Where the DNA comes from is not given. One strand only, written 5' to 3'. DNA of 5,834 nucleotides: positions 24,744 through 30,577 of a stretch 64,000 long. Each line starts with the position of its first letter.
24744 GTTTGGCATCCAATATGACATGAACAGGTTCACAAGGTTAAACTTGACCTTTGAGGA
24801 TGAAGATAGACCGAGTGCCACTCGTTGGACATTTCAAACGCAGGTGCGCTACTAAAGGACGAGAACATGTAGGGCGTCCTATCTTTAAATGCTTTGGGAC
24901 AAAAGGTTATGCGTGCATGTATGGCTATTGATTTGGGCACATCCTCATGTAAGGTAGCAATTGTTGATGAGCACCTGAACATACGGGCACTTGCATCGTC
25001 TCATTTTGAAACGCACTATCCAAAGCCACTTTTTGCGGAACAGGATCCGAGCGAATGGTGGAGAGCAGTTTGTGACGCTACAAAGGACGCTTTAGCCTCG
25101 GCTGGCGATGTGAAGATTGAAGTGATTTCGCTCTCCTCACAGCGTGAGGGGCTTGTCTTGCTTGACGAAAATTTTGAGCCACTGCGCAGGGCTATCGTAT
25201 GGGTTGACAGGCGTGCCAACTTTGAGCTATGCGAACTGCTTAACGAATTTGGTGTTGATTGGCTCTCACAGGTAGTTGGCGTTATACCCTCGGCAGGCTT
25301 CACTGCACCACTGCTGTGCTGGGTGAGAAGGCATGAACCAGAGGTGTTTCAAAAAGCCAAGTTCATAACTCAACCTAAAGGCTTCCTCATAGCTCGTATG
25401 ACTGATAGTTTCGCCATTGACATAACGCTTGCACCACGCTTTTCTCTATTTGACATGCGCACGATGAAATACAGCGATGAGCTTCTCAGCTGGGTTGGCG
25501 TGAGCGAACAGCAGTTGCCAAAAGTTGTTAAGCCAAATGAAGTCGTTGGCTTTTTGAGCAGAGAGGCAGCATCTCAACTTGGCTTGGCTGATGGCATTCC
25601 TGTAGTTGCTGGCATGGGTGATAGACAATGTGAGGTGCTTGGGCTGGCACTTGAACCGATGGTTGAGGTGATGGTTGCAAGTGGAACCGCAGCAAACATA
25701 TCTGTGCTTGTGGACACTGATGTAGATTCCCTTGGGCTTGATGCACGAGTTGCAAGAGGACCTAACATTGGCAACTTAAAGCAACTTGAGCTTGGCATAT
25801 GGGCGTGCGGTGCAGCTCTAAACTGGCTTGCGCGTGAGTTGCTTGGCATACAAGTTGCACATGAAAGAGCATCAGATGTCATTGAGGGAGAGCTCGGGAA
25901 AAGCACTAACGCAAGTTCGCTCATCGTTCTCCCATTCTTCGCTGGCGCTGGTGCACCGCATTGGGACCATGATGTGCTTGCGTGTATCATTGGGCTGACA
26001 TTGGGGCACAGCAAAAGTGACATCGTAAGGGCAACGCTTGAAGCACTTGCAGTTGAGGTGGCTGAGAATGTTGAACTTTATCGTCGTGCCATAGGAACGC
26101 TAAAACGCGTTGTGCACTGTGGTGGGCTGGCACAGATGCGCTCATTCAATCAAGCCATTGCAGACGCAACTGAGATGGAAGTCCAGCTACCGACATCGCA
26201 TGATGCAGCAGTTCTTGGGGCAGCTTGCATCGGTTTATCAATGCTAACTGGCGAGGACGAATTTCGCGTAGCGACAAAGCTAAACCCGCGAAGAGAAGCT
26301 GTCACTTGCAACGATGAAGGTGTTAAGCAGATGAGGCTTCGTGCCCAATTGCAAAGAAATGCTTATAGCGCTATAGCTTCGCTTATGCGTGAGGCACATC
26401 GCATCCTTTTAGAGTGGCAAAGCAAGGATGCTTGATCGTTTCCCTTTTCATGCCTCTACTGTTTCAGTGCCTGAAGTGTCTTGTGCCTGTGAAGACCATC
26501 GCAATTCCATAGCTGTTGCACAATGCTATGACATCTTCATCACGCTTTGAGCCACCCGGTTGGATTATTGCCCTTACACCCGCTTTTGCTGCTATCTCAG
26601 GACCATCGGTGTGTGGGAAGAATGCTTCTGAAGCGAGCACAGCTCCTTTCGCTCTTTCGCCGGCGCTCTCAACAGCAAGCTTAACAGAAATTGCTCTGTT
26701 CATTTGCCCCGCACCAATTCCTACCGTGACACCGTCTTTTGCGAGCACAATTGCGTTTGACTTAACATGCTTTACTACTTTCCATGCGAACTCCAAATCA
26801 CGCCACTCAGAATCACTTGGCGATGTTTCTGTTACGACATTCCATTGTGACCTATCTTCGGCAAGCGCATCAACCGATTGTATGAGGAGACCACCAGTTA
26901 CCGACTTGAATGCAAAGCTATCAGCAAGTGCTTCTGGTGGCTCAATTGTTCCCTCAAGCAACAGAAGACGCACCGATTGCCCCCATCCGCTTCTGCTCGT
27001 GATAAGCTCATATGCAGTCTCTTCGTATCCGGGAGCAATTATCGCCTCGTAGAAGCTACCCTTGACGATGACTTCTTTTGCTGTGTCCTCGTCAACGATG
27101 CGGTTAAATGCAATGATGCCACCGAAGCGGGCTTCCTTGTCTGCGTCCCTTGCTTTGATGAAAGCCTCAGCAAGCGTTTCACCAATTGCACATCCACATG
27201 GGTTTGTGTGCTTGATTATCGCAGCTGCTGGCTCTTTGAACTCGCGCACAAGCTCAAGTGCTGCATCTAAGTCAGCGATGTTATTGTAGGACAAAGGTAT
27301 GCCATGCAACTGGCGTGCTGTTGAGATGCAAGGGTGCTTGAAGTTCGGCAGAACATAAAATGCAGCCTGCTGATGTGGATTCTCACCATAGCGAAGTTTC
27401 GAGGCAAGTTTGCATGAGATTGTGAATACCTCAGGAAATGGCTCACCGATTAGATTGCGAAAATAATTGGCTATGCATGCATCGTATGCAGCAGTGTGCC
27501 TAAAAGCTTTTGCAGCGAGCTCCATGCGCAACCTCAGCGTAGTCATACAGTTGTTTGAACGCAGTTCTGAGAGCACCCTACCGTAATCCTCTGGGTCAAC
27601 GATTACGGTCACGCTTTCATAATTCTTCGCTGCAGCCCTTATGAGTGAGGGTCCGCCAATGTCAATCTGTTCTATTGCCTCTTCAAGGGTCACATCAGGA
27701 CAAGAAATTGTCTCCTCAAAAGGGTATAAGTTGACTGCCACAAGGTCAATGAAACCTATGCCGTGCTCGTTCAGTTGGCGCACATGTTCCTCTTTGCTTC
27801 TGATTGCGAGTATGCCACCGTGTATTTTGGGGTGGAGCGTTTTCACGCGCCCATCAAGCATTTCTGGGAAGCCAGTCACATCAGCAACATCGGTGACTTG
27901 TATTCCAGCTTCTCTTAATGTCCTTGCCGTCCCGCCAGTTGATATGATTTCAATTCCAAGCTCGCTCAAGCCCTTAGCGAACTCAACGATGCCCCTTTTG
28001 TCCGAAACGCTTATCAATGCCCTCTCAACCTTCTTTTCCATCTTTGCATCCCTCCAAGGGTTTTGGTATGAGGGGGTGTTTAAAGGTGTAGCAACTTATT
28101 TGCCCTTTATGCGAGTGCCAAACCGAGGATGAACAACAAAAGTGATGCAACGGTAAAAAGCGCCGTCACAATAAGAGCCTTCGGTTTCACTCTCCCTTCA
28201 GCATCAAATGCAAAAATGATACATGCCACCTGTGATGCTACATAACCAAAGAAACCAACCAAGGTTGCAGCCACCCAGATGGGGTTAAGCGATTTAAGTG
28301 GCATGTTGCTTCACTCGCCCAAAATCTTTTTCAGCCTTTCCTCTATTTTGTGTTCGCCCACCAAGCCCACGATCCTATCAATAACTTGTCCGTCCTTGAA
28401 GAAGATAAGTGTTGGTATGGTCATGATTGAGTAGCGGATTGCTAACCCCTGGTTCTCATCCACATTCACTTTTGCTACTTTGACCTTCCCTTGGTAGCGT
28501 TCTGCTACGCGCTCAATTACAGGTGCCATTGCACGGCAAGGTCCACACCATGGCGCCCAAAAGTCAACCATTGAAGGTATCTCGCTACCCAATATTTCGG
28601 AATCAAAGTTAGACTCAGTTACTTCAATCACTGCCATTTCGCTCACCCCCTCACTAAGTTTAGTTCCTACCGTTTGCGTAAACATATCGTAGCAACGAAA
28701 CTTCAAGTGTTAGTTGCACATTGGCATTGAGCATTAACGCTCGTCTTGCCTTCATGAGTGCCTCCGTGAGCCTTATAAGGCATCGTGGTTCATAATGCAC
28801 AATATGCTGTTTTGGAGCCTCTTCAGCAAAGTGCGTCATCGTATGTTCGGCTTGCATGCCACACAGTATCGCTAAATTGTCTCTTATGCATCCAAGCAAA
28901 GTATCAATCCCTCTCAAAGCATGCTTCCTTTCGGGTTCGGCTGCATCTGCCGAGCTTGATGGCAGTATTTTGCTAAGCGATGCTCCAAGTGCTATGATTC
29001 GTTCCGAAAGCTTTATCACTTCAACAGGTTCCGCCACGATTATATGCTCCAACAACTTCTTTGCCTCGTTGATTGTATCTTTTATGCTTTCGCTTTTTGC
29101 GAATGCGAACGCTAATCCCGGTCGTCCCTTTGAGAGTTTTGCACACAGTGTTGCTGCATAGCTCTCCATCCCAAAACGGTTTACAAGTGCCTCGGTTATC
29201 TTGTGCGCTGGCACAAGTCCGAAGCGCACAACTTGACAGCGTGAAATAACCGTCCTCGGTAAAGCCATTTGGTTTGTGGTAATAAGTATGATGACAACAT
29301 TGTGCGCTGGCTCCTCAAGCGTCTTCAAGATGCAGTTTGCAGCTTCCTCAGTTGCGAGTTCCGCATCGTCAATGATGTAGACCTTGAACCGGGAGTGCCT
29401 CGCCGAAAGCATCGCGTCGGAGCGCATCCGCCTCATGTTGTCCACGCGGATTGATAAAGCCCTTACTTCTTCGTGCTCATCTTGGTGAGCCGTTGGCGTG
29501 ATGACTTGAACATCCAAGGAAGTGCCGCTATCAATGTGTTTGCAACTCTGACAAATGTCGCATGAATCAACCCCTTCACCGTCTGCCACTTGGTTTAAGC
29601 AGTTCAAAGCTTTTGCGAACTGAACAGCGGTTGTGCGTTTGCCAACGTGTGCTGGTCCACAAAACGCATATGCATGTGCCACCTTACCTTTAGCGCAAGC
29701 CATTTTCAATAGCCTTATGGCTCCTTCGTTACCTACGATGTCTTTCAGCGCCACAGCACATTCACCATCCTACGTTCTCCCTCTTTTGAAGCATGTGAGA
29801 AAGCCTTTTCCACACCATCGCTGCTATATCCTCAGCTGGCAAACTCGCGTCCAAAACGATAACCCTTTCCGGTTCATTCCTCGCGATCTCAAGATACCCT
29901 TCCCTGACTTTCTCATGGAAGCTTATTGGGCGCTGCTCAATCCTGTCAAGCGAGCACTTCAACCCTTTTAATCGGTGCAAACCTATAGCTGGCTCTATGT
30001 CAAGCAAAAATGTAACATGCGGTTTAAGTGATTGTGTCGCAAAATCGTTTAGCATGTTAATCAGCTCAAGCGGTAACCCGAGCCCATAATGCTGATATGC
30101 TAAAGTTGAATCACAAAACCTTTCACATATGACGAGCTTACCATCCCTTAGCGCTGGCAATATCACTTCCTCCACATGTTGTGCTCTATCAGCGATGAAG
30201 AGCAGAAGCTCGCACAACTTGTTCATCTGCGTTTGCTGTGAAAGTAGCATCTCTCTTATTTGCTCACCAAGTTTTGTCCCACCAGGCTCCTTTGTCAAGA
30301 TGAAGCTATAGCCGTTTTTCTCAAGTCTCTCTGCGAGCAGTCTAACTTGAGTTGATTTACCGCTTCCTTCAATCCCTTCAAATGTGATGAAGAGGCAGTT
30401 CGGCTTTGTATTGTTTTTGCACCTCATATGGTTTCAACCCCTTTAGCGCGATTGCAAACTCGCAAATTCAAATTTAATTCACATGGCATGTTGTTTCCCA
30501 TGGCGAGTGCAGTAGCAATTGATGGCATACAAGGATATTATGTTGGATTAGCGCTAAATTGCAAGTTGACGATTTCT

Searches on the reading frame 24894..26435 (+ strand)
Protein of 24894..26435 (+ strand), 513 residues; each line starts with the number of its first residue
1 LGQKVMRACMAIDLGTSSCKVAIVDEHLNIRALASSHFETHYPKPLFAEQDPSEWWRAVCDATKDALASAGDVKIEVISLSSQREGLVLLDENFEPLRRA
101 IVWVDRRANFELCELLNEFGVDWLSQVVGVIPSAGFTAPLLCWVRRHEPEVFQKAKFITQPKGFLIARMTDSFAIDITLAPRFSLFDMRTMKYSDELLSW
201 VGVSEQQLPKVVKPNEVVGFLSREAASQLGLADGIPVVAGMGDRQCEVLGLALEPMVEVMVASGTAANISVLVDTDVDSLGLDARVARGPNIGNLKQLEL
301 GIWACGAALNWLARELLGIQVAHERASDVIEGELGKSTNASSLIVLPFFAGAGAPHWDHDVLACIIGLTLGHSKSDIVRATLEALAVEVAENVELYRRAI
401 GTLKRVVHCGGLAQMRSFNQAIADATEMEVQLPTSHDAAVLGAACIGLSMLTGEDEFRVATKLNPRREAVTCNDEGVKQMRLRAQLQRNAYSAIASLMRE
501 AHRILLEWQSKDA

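Call 39: search_protein_families(library=pfam, proteins=[window:24894-26435:+], max_evalue=0.00001)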
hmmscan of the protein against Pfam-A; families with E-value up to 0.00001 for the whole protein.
window:24894-26435:+ (513 aa): 2 families
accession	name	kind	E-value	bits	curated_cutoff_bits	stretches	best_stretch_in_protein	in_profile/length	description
PF00370.27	FGGY_N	-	4.2e-61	207.1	28.8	1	10-250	3-245/245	FGGY family of carbohydrate kinases, N-terminal domain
PF02782.22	FGGY_C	-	1.2e-22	81.1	27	1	298-448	40-195/198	FGGY family of carbohydrate kinases, C-terminal domain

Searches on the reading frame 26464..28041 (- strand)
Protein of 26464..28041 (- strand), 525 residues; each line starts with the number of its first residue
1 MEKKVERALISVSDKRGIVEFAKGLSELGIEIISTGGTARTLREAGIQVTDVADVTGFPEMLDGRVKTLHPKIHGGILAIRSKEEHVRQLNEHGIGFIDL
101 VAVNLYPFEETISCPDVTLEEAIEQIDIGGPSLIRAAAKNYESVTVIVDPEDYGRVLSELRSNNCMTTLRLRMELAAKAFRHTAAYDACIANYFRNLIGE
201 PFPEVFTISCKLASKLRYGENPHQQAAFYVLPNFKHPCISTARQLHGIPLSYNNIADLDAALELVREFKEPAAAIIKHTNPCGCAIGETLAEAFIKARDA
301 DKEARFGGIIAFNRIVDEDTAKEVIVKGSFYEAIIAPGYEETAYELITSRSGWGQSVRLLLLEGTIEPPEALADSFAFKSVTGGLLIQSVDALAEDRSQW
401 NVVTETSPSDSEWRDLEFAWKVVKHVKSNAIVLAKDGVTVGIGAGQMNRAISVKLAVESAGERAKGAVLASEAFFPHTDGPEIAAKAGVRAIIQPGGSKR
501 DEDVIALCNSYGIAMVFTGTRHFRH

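Call 39: search_protein_families(library=pfam, proteins=[window:26464-28041:-], max_evalue=0.00001)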
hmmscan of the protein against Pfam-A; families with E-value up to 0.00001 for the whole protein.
window:26464-28041:- (525 aa): 2 families
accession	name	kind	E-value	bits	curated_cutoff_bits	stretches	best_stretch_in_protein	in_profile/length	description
PF01808.24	AICARFT_IMPCHas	-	1.8e-114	382.8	25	1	137-458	1-310/311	AICARFT/IMPCHase bienzyme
PF02142.27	MGS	-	9.8e-27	93.4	24.1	1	17-131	1-93/94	MGS-like domain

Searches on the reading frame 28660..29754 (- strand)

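Call 39: search_protein_families(library=pfam, proteins=[window:28660-29754:-], max_evalue=0.00001)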
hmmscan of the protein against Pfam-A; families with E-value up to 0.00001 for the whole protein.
window:28660-29754:- (364 aa): 1 family
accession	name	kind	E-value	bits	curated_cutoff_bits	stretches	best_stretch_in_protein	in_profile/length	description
PF13177.12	DNA_pol3_delta2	-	7.8e-44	149.9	27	1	9-178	2-157/161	DNA polymerase III, delta subunit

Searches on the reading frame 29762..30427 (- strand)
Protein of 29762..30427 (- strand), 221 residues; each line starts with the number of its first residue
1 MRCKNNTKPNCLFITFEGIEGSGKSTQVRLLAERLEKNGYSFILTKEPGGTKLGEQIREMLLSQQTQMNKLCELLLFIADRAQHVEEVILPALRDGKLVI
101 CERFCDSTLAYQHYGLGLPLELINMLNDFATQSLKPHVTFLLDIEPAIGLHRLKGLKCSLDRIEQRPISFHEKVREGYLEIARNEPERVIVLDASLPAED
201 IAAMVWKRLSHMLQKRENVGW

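Call 39: search_protein_families(library=pfam, proteins=[window:29762-30427:-], max_evalue=0.00001)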
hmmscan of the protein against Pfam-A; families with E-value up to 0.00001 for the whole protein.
window:29762-30427:- (221 aa): 2 families
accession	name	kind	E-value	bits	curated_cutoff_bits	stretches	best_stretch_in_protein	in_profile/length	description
PF02223.23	Thymidylate_kin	-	5.4e-56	189.6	27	1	16-203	1-183/185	Thymidylate kinase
PF13521.12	AAA_28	-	1.9e-06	28.6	27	0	14-144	2-118/164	AAA domain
